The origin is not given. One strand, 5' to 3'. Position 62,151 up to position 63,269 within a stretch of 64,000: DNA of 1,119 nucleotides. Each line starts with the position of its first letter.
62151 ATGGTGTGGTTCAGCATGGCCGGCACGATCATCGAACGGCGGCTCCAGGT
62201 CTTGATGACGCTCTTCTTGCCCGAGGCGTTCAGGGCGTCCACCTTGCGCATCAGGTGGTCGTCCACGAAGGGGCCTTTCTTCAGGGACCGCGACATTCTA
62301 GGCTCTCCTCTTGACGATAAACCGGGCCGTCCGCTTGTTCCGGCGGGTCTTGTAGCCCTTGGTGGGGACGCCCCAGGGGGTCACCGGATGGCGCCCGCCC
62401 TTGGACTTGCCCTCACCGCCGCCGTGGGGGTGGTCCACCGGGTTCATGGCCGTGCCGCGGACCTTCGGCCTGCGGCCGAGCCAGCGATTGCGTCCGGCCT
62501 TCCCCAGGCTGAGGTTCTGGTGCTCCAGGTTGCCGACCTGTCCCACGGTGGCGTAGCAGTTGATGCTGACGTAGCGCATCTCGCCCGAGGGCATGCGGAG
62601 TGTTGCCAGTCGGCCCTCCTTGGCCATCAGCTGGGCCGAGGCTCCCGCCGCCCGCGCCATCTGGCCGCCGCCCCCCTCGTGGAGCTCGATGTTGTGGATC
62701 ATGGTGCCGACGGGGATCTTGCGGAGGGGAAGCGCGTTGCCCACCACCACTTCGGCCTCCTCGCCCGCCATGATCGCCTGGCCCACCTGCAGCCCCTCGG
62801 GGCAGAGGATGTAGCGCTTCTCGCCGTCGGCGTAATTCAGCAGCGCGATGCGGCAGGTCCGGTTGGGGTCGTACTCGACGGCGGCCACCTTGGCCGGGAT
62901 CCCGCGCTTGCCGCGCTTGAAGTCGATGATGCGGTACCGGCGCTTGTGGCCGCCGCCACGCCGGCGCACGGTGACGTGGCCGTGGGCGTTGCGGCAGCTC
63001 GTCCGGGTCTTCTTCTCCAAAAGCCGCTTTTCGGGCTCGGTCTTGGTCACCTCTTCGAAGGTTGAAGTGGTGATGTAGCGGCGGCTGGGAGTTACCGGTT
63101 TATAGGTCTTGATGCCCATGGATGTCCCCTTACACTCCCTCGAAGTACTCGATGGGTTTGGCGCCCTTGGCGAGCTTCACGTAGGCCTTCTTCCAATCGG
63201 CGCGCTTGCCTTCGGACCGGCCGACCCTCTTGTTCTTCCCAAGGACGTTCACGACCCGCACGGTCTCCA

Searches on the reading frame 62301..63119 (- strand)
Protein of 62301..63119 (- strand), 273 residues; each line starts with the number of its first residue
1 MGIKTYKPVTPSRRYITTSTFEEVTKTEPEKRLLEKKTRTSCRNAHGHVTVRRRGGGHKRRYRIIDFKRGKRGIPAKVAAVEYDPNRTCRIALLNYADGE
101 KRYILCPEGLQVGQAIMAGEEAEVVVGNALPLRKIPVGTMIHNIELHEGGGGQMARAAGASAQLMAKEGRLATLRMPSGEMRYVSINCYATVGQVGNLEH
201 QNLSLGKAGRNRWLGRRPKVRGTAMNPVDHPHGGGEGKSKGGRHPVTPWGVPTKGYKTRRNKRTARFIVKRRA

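Call 34: search_protein_families(library=pfam, proteins=[window:62301-63119:-], max_evalue=0.01)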
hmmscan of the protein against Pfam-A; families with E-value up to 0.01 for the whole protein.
window:62301-63119:- (273 aa): 2 families
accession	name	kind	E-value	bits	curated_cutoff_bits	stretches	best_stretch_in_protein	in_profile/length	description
PF03947.24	Ribosomal_L2_C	-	1.7e-57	193.4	33.7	1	126-250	2-126/126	Ribosomal Proteins L2, C-terminal domain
PF00181.30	Ribosomal_L2_N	-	3.1e-34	117.3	23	1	43-117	2-76/77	Ribosomal Proteins L2, RNA binding N-terminal domain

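Call 51: list_cluster_members(proteins=[P0121, P0001, window:62301-63119:-, window:58091-58486:-])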
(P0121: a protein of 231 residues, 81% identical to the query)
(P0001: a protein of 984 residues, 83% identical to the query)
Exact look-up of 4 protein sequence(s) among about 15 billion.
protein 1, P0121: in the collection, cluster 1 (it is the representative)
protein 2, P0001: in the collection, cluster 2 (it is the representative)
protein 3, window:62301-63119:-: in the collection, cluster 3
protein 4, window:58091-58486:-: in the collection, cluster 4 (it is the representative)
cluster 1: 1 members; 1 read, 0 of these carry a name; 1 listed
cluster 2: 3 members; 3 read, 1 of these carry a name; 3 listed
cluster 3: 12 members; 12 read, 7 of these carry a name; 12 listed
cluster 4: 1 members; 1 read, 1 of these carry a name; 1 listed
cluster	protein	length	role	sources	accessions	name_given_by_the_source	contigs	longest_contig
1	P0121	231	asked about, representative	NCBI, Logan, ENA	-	-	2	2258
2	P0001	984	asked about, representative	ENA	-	-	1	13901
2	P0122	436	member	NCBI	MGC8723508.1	MAG: type IIL restriction-modification enzyme MmeI [Acidobacteriota bacterium]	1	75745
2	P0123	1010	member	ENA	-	-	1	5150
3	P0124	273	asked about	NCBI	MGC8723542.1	MAG: 50S ribosomal protein L2 [Acidobacteriota bacterium]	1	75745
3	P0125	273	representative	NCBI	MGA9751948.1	MAG: 50S ribosomal protein L2 [Acidobacteriota bacterium]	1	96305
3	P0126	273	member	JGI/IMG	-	large subunit ribosomal protein L2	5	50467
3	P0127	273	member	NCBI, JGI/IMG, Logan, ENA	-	large subunit ribosomal protein L2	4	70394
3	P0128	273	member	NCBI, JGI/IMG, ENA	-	large subunit ribosomal protein L2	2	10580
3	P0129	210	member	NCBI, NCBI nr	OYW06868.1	MAG: 50S ribosomal protein L2 [Acidobacteria bacterium 37-65-4]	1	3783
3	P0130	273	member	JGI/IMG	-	large subunit ribosomal protein L2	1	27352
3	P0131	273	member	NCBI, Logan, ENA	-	-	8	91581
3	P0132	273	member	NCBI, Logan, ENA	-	-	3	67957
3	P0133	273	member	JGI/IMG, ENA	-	-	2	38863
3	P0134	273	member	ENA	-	-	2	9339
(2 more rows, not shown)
